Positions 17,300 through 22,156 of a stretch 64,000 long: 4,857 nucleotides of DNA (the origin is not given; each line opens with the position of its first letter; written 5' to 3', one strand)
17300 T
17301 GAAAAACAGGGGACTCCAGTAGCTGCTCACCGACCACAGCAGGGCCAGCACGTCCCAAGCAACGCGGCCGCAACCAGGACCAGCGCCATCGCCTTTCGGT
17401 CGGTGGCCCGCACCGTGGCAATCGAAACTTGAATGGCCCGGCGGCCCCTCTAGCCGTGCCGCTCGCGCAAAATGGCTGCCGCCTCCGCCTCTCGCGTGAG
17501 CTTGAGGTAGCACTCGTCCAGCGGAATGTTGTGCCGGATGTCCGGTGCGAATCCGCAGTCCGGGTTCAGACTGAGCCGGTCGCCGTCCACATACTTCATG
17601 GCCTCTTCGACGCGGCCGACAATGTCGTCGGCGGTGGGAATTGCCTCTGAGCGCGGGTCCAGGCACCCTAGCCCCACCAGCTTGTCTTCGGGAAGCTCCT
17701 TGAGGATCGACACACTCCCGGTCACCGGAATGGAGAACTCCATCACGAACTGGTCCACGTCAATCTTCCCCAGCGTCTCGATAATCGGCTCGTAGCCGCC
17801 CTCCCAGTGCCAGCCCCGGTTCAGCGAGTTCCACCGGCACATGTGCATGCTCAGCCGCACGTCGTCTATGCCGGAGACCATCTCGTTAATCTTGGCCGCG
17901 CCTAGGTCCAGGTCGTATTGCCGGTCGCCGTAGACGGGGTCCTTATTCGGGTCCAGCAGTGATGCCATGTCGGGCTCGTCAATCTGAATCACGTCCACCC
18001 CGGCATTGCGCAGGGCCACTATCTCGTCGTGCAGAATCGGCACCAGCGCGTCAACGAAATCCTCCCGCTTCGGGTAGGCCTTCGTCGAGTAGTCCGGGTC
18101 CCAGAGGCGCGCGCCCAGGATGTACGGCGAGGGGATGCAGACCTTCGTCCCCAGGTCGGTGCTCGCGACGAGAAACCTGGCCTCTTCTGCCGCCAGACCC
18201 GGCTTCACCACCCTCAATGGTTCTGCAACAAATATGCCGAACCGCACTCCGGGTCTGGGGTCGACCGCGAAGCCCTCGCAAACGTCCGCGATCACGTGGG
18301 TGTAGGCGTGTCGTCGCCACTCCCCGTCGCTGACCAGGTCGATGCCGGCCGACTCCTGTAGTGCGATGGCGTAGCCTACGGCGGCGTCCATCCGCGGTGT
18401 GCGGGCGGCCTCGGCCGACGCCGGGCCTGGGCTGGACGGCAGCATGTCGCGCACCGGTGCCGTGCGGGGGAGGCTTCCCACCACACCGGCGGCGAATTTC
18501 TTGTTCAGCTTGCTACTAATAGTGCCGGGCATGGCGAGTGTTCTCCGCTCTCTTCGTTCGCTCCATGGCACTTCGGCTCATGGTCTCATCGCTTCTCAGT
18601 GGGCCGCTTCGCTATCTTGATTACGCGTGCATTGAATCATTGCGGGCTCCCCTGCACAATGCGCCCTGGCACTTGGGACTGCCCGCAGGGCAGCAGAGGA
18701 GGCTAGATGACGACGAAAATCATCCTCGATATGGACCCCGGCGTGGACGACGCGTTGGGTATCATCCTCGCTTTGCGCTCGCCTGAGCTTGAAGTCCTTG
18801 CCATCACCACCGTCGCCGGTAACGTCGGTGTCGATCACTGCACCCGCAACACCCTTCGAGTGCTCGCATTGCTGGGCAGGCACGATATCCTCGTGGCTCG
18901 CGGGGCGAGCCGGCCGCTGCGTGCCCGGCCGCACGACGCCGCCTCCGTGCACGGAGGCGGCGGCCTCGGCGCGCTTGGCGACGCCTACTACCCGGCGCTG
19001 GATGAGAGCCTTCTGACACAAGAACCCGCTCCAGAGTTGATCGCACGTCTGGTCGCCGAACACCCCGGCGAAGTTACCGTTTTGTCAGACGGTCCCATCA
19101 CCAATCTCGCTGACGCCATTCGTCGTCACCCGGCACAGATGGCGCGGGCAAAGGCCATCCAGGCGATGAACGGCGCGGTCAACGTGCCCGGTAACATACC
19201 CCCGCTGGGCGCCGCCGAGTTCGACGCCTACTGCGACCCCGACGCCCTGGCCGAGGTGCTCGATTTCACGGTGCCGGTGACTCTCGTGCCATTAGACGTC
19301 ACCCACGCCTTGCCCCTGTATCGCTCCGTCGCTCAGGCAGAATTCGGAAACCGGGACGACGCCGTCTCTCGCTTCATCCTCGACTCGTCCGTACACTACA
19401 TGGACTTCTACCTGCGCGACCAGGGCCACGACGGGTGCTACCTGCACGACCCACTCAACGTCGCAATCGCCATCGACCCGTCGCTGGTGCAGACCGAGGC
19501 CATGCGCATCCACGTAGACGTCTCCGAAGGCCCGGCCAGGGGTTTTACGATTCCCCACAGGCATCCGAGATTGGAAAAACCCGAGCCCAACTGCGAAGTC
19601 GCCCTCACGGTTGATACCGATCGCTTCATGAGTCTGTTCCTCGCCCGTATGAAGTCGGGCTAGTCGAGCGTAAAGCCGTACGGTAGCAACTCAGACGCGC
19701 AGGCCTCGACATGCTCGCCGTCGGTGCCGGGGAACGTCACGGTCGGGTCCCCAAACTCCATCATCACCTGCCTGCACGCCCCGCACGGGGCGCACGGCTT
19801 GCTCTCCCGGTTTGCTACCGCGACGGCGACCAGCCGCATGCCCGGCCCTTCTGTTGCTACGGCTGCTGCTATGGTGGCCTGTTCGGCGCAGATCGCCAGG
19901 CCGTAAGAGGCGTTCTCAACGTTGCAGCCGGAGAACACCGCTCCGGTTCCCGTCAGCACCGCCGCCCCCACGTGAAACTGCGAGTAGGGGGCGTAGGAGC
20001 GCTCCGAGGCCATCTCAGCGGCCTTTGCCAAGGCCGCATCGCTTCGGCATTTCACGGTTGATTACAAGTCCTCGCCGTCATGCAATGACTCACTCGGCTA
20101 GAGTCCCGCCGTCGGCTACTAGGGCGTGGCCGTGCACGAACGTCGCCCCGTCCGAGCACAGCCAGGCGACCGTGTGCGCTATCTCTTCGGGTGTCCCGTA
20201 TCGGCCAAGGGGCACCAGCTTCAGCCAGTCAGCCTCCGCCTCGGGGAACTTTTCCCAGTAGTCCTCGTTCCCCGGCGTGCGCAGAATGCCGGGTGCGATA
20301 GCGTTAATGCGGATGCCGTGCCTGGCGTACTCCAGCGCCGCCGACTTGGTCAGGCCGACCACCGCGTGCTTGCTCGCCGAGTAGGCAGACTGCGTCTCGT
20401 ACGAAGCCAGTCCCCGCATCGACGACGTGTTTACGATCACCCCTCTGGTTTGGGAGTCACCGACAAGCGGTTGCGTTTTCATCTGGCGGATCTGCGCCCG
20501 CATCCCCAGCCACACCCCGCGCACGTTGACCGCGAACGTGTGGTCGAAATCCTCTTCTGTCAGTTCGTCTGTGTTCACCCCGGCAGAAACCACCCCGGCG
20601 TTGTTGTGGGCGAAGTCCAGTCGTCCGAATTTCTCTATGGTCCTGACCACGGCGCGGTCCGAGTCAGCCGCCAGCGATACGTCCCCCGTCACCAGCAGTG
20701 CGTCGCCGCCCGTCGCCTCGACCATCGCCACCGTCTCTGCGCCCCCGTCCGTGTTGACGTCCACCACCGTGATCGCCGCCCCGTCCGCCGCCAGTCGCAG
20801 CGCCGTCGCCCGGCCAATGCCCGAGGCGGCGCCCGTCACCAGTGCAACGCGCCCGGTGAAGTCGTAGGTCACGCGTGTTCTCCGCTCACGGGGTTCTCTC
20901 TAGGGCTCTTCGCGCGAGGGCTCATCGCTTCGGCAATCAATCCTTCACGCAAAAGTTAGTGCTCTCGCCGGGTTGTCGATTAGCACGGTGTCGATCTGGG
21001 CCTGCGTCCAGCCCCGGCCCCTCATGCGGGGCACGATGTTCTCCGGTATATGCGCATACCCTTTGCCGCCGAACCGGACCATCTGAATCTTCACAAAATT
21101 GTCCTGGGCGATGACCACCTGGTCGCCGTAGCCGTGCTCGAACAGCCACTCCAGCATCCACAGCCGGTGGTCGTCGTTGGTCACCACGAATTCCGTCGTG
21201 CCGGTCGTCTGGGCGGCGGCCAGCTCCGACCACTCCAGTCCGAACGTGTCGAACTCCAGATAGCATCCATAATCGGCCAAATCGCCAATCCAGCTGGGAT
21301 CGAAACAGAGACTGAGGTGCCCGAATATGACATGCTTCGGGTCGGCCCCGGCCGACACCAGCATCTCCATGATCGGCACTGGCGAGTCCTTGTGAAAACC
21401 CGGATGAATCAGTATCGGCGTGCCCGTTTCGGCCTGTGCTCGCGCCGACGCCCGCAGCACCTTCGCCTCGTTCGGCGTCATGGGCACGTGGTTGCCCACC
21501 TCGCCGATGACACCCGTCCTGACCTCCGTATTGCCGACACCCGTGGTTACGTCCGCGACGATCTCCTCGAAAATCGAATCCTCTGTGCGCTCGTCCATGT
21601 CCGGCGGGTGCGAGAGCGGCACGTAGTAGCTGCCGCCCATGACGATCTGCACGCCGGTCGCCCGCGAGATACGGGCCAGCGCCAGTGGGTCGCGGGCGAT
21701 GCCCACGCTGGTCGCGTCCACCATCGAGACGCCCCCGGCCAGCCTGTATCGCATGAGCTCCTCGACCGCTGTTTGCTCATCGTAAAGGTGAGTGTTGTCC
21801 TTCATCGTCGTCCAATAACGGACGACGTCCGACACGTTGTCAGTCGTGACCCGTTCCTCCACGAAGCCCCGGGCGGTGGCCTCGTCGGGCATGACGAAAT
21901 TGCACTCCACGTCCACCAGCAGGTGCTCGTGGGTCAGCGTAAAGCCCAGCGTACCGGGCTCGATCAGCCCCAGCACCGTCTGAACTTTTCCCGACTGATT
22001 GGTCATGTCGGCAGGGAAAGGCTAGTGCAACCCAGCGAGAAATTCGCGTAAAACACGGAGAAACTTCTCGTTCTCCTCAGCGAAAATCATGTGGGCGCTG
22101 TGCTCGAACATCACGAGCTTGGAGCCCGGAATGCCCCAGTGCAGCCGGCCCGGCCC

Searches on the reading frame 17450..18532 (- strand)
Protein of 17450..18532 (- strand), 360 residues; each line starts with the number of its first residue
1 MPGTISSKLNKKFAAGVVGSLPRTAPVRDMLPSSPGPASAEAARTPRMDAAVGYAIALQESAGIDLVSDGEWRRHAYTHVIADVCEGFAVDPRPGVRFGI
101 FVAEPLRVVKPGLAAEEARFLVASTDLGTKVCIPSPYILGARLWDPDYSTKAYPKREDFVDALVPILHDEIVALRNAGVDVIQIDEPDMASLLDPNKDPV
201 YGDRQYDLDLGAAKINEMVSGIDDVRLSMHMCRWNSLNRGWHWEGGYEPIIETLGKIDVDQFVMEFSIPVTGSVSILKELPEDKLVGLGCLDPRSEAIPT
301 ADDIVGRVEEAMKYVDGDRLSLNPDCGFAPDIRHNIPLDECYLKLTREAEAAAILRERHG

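Call 52: search_protein_families(library=pfam, proteins=[window:17450-18532:-], max_evalue=0.00001)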
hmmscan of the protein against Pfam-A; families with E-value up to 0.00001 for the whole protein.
window:17450-18532:- (360 aa): 1 family
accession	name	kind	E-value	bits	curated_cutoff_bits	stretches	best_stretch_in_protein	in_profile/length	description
PF01717.24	Meth_synt_2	-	9.2e-28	97.9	21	1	155-329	144-304/324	Cobalamin-independent synthase, Catalytic domain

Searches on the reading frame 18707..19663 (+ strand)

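Call 52: search_protein_families(library=pfam, proteins=[window:18707-19663:+], max_evalue=0.00001)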
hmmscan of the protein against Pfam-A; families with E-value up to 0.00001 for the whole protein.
window:18707-19663:+ (318 aa): 1 family
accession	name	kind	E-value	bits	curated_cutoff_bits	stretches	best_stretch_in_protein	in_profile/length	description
PF01156.24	IU_nuc_hydro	-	4.4e-79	266.7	34.2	1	5-308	1-296/297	Inosine-uridine preferring nucleoside hydrolase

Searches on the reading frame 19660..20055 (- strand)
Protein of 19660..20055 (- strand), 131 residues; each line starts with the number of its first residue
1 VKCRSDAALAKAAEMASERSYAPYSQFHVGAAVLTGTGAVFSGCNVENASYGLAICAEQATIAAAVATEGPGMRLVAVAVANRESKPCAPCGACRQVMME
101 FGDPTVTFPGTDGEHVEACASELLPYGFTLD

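Call 52: search_protein_families(library=pfam, proteins=[window:19660-20055:-], max_evalue=0.00001)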
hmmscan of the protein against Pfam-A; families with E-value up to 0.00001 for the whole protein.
window:19660-20055:- (131 aa): 2 families
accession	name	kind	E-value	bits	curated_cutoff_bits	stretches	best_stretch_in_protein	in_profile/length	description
PF00383.29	dCMP_cyt_deam_1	-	6e-18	65.1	25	1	6-108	4-100/102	Cytidine and deoxycytidylate deaminase zinc-binding region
PF08211.18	dCMP_cyt_deam_2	-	1.7e-10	41.6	25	1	6-80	41-114/130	Cytidine and deoxycytidylate deaminase zinc-binding region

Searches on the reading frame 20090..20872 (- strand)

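Call 52: search_protein_families(library=pfam, proteins=[window:20090-20872:-], max_evalue=0.00001)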
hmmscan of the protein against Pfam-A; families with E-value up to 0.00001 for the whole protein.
window:20090-20872:- (260 aa): 4 families
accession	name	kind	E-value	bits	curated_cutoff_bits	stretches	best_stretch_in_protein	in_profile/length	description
PF13561.12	adh_short_C2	-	1.7e-62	211.5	27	1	14-256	1-234/236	Enoyl-(Acyl carrier protein) reductase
PF00106.31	adh_short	-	2.6e-54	184.1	26.6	1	8-206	1-191/195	short chain dehydrogenase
PF08659.16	KR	-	1.5e-08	35.2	22.6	1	10-174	3-159/180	KR domain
PF01370.27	Epimerase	-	1e-06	28.8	20.9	1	10-185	1-163/240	NAD dependent epimerase/dehydratase family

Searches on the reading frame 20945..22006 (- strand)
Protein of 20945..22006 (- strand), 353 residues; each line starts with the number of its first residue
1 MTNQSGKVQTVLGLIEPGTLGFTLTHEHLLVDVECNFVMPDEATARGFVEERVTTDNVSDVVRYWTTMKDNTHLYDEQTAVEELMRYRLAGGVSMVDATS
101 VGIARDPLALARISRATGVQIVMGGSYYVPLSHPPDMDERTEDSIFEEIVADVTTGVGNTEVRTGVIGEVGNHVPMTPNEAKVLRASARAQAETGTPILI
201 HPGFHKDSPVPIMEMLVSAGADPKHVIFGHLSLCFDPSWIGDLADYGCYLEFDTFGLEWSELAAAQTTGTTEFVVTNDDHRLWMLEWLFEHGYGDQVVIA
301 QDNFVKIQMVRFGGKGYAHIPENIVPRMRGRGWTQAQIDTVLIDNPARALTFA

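Call 52: search_protein_families(library=pfam, proteins=[window:20945-22006:-], max_evalue=0.00001)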
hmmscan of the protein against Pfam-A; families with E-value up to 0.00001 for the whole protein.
window:20945-22006:- (353 aa): 1 family
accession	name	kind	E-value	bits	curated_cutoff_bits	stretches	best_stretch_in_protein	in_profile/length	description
PF02126.24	PTE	-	3.9e-65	220.7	22.4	1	15-350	1-297/298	Phosphotriesterase family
